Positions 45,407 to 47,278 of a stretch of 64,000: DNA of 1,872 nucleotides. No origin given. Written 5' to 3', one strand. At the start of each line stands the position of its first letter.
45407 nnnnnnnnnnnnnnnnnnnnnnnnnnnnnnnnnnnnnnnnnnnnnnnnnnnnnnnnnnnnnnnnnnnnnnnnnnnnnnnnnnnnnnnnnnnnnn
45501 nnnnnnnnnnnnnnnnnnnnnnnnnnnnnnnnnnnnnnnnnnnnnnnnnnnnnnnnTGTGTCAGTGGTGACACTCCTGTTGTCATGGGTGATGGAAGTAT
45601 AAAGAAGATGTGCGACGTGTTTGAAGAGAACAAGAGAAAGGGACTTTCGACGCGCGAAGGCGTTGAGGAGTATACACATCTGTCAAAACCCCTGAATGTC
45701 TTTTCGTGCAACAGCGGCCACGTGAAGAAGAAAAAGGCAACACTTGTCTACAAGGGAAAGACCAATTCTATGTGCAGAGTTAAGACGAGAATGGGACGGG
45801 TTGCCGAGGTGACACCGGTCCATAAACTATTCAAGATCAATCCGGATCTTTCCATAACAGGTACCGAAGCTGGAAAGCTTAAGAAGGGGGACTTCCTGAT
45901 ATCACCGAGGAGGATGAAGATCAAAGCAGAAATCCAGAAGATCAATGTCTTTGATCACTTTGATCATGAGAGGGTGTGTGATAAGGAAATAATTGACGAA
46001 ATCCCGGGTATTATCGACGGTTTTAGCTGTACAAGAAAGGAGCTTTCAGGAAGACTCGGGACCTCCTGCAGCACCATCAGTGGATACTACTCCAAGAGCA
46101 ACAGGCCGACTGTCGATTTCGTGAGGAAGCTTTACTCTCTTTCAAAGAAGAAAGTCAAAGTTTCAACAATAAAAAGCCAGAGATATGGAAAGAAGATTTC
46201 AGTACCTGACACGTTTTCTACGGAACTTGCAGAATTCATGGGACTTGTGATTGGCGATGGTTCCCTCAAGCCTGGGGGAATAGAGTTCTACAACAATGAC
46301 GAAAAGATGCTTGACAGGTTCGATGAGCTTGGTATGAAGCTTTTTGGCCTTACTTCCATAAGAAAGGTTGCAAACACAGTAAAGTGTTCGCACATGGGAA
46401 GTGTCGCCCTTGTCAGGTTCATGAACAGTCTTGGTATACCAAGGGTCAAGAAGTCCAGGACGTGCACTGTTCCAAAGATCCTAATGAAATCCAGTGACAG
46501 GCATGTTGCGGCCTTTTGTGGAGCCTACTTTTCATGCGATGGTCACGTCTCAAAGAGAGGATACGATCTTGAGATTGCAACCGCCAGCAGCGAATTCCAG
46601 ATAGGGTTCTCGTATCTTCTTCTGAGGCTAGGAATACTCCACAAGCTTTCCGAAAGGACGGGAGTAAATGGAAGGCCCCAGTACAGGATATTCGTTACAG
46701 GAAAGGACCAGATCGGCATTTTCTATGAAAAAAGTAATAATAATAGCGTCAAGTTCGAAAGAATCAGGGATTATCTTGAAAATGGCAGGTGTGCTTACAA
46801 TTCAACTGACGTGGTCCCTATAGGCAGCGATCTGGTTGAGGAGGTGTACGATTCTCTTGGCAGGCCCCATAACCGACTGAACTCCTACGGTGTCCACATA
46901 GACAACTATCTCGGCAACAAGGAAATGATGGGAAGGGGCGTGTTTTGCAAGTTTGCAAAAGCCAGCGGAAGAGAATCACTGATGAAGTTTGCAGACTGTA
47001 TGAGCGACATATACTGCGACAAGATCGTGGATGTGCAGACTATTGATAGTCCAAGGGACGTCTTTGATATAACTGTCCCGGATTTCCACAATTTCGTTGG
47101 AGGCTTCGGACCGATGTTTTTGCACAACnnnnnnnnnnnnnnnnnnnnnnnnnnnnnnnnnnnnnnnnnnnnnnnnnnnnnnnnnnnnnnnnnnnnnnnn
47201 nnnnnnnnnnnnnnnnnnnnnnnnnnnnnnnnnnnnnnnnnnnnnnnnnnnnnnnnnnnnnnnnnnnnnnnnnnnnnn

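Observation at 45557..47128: Full-size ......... intein in the P-loop of ATP synthase subunit A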

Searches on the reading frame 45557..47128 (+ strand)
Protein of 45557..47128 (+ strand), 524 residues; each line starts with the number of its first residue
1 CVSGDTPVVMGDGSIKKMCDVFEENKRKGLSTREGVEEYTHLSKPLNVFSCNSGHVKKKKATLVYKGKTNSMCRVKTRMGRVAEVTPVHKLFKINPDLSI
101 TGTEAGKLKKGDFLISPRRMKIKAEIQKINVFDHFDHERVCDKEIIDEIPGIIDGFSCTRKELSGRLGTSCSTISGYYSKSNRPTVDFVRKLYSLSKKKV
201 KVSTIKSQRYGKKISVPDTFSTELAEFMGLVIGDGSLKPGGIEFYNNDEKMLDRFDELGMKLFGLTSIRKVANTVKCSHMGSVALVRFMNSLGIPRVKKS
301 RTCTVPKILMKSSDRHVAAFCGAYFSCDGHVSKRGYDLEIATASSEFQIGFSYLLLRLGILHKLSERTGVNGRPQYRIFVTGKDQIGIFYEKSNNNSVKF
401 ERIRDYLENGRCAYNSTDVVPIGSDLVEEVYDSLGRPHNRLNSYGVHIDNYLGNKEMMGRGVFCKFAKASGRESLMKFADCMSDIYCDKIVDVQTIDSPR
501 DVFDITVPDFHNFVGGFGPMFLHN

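Call 3: search_protein_families(library=pfam, proteins=[window:45557-47128:+], max_evalue=0.01)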
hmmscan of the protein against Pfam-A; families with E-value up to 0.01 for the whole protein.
window:45557-47128:+ (524 aa): 2 families
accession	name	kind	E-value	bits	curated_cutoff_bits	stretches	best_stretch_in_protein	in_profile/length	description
PF14890.11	Intein_splicing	-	1.8e-19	70.5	35.8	1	9-524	2-155/155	Intein splicing domain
PF14528.11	LAGLIDADG_3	-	3.9e-18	65.9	22.5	1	317-392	3-80/82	LAGLIDADG-like domain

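Call 4: search_solved_structures(query=window:45557-47128:+, max_evalue=0.01, show_alignments=3)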
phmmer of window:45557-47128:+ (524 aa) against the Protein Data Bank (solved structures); distinct sequences matched with E-value up to 0.01: 12.
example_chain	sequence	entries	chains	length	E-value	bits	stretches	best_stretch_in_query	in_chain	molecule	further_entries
7qss_A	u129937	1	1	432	1.8e-73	251.3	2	199-524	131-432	V-type ATP synthase alpha chain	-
7qsu_A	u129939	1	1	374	2.6e-60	207.9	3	199-386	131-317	V-ATPase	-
7qst_A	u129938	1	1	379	3.3e-45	158.1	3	210-366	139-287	V-type ATP synthase subunit A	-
4o1s_A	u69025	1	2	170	7.1e-21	77.8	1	2-120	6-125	V-type ATP synthase alpha chain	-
2cw7_A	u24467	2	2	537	1.6e-10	43.6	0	22-131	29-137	Endonuclease PI-PkoII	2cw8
6rpq_A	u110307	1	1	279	5e-10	42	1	2-126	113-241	Ubiquitin-like protein SMT3,1108aa long hypothetical cell division control protein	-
1dq3_A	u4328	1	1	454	1.4e-08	37.2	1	305-524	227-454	ENDONUCLEASE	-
2lqm_A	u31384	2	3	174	3.3e-06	29.4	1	51-125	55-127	Pho radA intein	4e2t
4e2u_A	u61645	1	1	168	5.4e-06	28.7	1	50-134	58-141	Pho radA intein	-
6rpp_A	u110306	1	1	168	3.2e-05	26.2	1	3-112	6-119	Cell division control protein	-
5o9j_A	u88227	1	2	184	0.00013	24.2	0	483-524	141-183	Transcription initiation factor IIB,Transcription initiation factor IIB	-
4o1r_A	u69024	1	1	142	0.00029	23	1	468-516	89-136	Replicative DNA helicase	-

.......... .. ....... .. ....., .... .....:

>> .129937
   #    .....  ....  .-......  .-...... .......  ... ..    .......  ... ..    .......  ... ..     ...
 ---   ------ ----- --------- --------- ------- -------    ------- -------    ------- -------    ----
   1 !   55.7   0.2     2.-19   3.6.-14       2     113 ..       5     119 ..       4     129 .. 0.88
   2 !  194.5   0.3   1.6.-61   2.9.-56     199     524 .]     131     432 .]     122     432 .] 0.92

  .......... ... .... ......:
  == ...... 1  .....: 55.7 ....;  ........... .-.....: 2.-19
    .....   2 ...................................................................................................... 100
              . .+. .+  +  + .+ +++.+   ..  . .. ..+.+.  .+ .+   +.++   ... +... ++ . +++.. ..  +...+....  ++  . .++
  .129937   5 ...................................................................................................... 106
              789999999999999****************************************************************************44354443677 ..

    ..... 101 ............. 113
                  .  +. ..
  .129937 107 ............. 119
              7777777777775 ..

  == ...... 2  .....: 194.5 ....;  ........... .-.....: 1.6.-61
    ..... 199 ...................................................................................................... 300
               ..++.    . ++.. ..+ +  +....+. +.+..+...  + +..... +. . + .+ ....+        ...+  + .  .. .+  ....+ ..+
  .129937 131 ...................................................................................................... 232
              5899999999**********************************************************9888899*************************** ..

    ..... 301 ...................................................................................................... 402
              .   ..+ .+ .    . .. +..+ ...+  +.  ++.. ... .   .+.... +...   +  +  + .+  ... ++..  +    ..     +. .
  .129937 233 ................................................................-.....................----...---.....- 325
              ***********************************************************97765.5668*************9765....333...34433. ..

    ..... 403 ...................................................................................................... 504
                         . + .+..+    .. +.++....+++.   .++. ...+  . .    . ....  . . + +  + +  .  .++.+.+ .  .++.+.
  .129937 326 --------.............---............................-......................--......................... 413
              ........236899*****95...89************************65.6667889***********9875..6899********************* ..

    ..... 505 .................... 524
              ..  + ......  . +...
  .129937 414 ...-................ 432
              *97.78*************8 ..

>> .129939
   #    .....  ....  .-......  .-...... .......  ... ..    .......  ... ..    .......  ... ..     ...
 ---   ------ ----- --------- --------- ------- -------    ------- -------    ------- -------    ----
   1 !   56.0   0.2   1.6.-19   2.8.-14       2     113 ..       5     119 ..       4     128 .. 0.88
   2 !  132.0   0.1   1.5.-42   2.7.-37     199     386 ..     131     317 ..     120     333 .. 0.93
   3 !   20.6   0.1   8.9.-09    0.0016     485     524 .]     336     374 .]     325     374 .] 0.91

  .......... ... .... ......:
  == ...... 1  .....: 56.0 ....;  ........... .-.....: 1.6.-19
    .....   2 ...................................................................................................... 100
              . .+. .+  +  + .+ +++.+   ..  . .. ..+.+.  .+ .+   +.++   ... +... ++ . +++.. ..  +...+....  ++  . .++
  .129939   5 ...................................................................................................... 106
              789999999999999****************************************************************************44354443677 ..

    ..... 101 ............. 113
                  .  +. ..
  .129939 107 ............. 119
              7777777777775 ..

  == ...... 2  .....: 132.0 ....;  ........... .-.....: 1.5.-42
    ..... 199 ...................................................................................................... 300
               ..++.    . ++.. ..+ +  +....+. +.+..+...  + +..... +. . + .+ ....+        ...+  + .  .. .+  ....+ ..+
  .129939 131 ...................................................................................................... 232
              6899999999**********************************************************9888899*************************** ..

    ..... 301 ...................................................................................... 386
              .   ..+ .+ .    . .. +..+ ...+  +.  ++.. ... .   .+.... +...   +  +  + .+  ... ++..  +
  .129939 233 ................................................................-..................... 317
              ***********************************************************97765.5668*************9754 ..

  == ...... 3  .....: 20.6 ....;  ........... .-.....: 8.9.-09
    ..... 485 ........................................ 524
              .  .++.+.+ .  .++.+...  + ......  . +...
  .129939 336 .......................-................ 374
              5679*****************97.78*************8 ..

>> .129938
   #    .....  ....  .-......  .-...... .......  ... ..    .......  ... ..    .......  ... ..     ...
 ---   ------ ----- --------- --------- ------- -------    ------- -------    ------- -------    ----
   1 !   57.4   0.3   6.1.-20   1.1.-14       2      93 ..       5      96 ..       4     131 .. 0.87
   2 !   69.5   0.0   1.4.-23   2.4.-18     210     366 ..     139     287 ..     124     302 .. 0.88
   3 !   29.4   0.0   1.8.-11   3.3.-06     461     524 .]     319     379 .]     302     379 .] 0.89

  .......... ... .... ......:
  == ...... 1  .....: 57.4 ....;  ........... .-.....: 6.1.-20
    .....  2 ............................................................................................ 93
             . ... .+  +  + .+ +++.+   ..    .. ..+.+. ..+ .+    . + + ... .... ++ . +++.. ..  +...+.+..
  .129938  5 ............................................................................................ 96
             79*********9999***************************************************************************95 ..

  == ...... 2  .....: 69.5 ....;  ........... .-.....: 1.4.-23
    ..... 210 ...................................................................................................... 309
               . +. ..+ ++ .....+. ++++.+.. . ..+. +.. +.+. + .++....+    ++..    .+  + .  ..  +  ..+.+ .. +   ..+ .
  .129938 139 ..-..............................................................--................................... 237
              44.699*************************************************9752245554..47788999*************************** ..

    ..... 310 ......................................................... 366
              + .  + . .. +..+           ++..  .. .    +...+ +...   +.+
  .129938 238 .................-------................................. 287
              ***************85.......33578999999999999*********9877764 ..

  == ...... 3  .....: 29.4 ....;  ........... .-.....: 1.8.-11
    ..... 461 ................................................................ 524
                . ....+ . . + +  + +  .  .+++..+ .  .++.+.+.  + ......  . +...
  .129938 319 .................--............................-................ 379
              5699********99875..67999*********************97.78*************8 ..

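Call 5: find_homologous_proteins(query=window:45557-47128:+, max_evalue=0.001)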
Query window:45557-47128:+ (524 aa): 11 proteins with E <= 0.001 among 8000 candidates.
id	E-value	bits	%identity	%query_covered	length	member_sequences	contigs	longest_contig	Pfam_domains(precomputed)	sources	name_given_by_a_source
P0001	1.1e-132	462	45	100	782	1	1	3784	PF16886.12,PF02874.30,PF14528.12,PF14890.12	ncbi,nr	ncbi:MAG: LAGLIDADG family homing endonuclease, partial [Candidatus Subteraquimicrobiales bacterium]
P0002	6.2e-124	433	41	100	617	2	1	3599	PF00006.32,PF14528.12,PF14890.12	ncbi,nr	ncbi:MAG: hypothetical protein KAW47_03635, partial [Thermoplasmatales archaeon]|nr:hypothetical pro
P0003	6.6e-85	304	38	88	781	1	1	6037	PF00006.32,PF22919.2,PF14528.12,PF14890.12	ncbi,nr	ncbi:V-type ATP synthase subunit A, partial [Candidatus Woesearchaeota archaeon]|nr:V-type ATP synth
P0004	1.9e-27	114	27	88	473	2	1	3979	PF14528.12,PF14890.12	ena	-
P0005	4.3e-18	84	23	100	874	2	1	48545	PF03465.21,PF03464.21,PF18854.7,PF01381.29,PF14528.12,PF14890.12,PF03463.21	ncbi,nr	ncbi:helix-turn-helix domain-containing protein [Candidatus Woesearchaeota archaeon]|nr:helix-turn-h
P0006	1.9e-13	68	23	100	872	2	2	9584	PF03465.21,PF03464.21,PF18854.7,PF01381.29,PF14528.12,PF13443.13,PF14890.12,PF03463.21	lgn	-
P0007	1.8e-11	62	25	60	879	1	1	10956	PF06745.20,PF03796.22,PF14528.12,PF00772.27,PF13481.13,PF14890.12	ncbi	-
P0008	1.1e-9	56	24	51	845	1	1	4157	PF03465.21,PF03464.21,PF18854.7,PF14528.12,PF14890.12,PF03463.21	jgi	jgi:peptide subunit release factor 1 (eRF1)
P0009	8.6e-7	46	29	30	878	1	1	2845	PF03465.21,PF03464.21,PF01381.29,PF14528.12,PF14890.12,PF03463.21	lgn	-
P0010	4.0e-4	37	21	87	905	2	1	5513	PF14528.12,PF01041.24,PF14890.12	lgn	-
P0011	4.5e-4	37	24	47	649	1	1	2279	PF14579.13,PF14528.12,PF01336.32,PF14890.12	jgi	jgi:hypothetical protein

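Call 21: search_protein_representatives(protein=window:45557-47128:+)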
Query: 524 residues. Proteins with E-value up to 0.001 (for the whole library): 2561; up to 1e-10: 661; up to 1e-30: 75. The best 150 are listed.
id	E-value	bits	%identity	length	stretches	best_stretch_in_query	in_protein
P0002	2.0e-124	432.7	41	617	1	1-524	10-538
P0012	5.4e-113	395.0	39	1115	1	1-524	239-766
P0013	4.8e-91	322.5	34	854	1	1-524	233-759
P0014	8.0e-90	318.5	36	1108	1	1-524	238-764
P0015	1.0e-88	314.9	39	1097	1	1-524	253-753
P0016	5.2e-88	312.5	39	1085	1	1-524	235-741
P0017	7.1e-88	312.1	41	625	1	1-386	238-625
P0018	1.4e-83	297.9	38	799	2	209-524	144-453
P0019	7.6e-78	279.0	36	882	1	1-524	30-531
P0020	1.2e-76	275.0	34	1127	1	1-524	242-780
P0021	3.9e-75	270.0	34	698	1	1-452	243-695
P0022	8.1e-74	265.7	32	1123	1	1-524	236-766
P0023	9.2e-74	265.5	33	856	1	1-524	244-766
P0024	4.7e-73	263.2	33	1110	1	1-524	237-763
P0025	1.2e-72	261.8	34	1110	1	1-524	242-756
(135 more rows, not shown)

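Call 22: find_homologous_proteins(query=A1, max_evalue=1e-20)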
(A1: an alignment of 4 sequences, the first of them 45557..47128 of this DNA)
Query A1 (4 sequences) (524 aa, profile of the alignment): 8 proteins with E <= 1e-20 among 8000 candidates.
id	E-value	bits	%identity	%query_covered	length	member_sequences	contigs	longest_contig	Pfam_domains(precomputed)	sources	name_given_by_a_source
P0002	8.5e-270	914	41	100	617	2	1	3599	PF00006.32,PF14528.12,PF14890.12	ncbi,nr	ncbi:MAG: hypothetical protein KAW47_03635, partial [Thermoplasmatales archaeon]|nr:hypothetical pro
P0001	4.5e-267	905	45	100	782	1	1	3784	PF16886.12,PF02874.30,PF14528.12,PF14890.12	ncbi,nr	ncbi:MAG: LAGLIDADG family homing endonuclease, partial [Candidatus Subteraquimicrobiales bacterium]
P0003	1.4e-204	699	38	88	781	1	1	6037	PF00006.32,PF22919.2,PF14528.12,PF14890.12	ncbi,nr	ncbi:V-type ATP synthase subunit A, partial [Candidatus Woesearchaeota archaeon]|nr:V-type ATP synth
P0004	1.7e-48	184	27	88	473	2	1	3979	PF14528.12,PF14890.12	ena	-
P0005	2.4e-37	147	23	100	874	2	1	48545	PF03465.21,PF03464.21,PF18854.7,PF01381.29,PF14528.12,PF14890.12,PF03463.21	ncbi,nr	ncbi:helix-turn-helix domain-containing protein [Candidatus Woesearchaeota archaeon]|nr:helix-turn-h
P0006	1.1e-32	132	23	100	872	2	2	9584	PF03465.21,PF03464.21,PF18854.7,PF01381.29,PF14528.12,PF13443.13,PF14890.12,PF03463.21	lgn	-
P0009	1.9e-24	104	29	30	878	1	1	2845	PF03465.21,PF03464.21,PF01381.29,PF14528.12,PF14890.12,PF03463.21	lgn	-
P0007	1.9e-21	95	25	60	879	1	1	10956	PF06745.20,PF03796.22,PF14528.12,PF00772.27,PF13481.13,PF14890.12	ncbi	-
